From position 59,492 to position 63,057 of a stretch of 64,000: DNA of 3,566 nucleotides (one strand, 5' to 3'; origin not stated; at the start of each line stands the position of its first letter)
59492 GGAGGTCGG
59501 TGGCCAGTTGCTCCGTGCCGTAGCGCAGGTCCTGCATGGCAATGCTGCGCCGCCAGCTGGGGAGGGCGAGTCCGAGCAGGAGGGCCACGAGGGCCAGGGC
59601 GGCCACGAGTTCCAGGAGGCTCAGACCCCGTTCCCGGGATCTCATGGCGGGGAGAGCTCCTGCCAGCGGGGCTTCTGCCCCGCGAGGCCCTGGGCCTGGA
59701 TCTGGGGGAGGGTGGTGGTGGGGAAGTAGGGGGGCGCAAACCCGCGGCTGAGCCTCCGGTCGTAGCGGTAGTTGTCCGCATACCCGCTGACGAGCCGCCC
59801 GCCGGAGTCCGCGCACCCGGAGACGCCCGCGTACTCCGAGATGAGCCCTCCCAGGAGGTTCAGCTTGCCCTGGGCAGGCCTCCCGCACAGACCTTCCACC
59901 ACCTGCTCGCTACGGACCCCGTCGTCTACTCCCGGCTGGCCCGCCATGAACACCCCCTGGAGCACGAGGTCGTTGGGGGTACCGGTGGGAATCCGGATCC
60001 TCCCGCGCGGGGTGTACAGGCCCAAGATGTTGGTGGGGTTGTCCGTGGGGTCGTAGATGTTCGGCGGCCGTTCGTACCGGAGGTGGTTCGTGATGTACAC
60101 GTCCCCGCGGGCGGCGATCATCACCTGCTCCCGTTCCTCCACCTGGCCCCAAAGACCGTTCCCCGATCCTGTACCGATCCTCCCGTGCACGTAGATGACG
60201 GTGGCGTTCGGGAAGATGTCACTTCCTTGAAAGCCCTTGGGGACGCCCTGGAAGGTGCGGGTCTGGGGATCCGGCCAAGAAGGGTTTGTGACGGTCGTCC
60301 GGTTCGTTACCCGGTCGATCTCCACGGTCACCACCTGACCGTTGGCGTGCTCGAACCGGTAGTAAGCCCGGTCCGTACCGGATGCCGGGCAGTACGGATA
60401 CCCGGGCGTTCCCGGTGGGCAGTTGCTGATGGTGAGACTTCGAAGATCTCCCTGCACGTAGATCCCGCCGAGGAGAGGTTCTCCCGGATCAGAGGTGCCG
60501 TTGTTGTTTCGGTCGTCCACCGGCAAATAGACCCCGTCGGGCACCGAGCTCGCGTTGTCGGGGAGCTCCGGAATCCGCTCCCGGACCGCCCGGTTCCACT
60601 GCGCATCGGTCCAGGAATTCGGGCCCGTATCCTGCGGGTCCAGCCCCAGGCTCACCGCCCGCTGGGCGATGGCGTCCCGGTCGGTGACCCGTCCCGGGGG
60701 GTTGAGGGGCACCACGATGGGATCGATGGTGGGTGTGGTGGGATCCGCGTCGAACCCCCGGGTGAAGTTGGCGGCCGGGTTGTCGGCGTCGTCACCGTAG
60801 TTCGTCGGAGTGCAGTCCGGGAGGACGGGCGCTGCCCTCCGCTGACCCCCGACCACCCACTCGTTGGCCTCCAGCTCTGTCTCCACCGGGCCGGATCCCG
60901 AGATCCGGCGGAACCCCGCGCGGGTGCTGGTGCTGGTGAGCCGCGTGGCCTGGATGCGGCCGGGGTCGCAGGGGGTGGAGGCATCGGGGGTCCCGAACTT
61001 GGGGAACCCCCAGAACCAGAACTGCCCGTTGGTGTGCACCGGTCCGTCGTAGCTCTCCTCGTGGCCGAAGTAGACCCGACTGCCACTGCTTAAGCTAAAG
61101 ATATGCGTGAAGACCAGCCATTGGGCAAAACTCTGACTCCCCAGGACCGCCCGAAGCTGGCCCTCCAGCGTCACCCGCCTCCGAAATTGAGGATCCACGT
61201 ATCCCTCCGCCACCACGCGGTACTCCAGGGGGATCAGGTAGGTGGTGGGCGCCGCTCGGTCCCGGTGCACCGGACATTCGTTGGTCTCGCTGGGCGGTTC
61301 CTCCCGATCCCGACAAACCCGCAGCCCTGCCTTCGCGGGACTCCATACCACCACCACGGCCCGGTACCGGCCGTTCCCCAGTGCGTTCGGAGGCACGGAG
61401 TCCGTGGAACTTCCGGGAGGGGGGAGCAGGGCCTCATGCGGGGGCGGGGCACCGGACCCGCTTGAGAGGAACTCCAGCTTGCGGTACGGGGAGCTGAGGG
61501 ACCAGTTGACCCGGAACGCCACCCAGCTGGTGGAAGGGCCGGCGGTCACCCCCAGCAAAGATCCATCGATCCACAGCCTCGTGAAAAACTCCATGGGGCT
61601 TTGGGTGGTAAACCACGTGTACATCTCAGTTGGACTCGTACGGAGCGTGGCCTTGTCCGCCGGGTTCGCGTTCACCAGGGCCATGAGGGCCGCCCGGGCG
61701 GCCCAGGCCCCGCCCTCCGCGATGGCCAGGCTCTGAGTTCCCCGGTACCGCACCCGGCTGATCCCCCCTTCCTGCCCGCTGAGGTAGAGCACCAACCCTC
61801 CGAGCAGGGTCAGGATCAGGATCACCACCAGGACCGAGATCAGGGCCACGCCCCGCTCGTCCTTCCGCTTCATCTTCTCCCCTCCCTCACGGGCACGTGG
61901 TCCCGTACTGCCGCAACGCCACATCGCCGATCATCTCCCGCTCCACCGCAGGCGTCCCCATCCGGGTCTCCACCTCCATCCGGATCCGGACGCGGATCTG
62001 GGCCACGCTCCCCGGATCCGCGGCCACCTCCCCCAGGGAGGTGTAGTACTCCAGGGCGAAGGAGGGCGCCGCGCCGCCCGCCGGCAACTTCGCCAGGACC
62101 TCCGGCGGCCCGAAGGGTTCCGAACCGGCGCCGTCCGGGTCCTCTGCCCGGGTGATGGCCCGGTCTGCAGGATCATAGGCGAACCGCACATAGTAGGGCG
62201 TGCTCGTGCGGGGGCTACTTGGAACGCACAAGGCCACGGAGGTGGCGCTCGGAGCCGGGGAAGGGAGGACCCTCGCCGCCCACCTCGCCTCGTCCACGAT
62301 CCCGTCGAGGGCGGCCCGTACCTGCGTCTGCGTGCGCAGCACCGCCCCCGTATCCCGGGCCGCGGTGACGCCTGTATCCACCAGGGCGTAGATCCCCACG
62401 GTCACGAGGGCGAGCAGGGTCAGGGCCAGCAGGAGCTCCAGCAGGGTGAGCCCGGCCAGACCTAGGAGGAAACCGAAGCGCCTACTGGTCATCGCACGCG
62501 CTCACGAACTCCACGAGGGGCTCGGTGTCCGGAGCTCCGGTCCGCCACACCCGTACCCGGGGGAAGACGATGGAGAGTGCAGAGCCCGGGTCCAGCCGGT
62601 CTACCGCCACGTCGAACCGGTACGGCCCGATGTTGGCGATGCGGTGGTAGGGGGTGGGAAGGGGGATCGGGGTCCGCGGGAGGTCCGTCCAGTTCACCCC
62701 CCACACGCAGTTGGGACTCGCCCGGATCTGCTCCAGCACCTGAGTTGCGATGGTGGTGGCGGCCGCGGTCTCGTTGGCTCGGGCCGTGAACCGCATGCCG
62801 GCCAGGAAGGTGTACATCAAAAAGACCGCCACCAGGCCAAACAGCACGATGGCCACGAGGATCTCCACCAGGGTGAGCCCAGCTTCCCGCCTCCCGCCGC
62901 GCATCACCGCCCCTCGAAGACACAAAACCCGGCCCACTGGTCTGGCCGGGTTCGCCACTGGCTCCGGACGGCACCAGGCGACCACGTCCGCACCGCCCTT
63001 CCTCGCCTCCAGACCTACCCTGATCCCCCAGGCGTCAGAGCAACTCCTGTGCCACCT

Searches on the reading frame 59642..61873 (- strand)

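Call 67: search_protein_families(library=pfam, proteins=[window:59642-61873:-], max_evalue=0.00001)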
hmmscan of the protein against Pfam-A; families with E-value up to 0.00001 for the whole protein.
window:59642-61873:- (743 aa): 1 family
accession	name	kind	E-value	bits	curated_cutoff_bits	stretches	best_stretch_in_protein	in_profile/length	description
PF16241.10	DUF4900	-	1.2e-16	61.3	29.4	1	216-295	4-82/89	Domain of unknown function (DUF4900)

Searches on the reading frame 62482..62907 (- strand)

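Call 67: search_protein_families(library=pfam, proteins=[window:62482-62907:-], max_evalue=0.00001)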
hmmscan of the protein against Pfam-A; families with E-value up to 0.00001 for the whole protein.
window:62482-62907:- (141 aa): 1 family
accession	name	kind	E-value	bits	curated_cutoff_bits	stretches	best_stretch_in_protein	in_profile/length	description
PF07963.17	N_methyl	-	5e-06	26.3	21.2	1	6-30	2-26/27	Prokaryotic N-terminal methylation motif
